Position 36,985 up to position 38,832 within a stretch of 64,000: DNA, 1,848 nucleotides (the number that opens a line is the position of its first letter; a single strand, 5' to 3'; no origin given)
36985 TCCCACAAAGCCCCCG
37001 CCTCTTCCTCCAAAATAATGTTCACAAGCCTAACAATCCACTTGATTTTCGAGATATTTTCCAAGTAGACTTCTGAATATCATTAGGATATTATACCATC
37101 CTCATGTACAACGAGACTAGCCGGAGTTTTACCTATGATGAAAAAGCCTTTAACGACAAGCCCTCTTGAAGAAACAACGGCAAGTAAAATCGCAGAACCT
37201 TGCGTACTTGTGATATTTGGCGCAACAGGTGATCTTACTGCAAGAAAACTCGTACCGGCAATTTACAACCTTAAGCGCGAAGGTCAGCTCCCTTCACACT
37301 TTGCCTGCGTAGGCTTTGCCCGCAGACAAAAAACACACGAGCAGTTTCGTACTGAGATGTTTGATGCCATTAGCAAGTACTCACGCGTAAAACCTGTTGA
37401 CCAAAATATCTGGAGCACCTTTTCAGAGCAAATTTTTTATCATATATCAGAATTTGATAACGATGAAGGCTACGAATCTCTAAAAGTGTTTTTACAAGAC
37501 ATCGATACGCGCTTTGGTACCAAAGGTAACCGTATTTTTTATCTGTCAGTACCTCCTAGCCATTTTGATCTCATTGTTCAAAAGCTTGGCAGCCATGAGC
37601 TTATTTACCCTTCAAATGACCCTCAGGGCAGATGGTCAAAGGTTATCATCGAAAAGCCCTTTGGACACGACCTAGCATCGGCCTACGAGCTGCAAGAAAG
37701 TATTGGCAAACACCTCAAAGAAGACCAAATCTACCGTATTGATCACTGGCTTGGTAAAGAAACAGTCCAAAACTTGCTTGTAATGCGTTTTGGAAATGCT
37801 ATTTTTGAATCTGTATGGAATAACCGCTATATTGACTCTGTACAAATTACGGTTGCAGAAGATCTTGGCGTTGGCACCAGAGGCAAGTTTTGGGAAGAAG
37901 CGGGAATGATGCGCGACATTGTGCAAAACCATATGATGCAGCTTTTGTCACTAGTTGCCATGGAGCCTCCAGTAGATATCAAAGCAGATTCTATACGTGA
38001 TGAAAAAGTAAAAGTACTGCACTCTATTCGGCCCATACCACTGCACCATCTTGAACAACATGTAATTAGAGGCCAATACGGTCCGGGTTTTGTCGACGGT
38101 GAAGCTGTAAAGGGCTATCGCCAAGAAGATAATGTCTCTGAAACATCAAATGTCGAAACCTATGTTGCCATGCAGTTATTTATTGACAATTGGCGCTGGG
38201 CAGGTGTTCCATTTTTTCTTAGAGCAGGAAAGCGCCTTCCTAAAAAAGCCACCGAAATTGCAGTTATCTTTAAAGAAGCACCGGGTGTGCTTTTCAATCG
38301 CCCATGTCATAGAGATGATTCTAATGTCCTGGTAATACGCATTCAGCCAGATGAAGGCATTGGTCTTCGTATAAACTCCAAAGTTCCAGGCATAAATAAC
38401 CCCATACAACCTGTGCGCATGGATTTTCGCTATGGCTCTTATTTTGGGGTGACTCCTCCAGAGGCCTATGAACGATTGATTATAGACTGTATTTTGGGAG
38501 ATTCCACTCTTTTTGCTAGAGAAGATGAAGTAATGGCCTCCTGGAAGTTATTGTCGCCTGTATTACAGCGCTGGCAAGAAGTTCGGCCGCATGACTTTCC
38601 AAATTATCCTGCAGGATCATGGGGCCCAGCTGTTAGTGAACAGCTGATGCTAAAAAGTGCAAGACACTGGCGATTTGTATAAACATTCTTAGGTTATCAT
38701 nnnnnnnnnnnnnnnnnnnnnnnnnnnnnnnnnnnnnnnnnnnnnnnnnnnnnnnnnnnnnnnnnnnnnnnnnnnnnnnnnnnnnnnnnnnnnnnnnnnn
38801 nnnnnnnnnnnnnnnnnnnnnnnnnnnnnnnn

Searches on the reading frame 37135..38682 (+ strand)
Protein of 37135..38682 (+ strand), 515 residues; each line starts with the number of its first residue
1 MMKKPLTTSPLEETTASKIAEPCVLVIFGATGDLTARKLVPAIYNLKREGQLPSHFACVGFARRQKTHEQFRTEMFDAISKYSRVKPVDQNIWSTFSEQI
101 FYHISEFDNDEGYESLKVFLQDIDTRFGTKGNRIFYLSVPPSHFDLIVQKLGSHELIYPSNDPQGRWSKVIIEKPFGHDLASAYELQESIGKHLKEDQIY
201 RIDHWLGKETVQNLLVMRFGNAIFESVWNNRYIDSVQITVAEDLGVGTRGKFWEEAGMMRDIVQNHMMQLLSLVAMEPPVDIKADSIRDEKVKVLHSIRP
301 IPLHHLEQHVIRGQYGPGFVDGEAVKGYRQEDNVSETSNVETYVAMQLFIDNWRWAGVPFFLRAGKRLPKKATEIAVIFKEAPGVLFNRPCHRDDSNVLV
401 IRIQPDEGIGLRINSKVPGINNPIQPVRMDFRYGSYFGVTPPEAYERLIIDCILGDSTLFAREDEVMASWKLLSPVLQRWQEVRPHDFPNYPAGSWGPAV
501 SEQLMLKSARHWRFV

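Call 31: find_encoding_contigs(protein=window:37135-38682:+, flank=10000, max_places=5)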
Protein window:37135-38682:+ (515 aa): 1 contig read that carries it; 1 place shown.
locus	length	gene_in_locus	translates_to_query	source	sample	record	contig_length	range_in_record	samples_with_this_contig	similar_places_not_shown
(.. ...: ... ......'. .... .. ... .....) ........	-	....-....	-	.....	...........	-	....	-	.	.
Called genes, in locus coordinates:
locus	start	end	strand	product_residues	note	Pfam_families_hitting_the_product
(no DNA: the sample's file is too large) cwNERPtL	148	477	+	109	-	-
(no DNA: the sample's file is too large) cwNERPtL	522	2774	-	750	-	-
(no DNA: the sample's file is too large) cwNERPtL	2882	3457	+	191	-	-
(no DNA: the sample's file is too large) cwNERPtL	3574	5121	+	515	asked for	PF00479:G6PD_N, PF02781:G6PD_C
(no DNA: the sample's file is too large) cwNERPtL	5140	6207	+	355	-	PF10128:OpcA_G6PD_assem, PF20171:OpcA_G6PD_C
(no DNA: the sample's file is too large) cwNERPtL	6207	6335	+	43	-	?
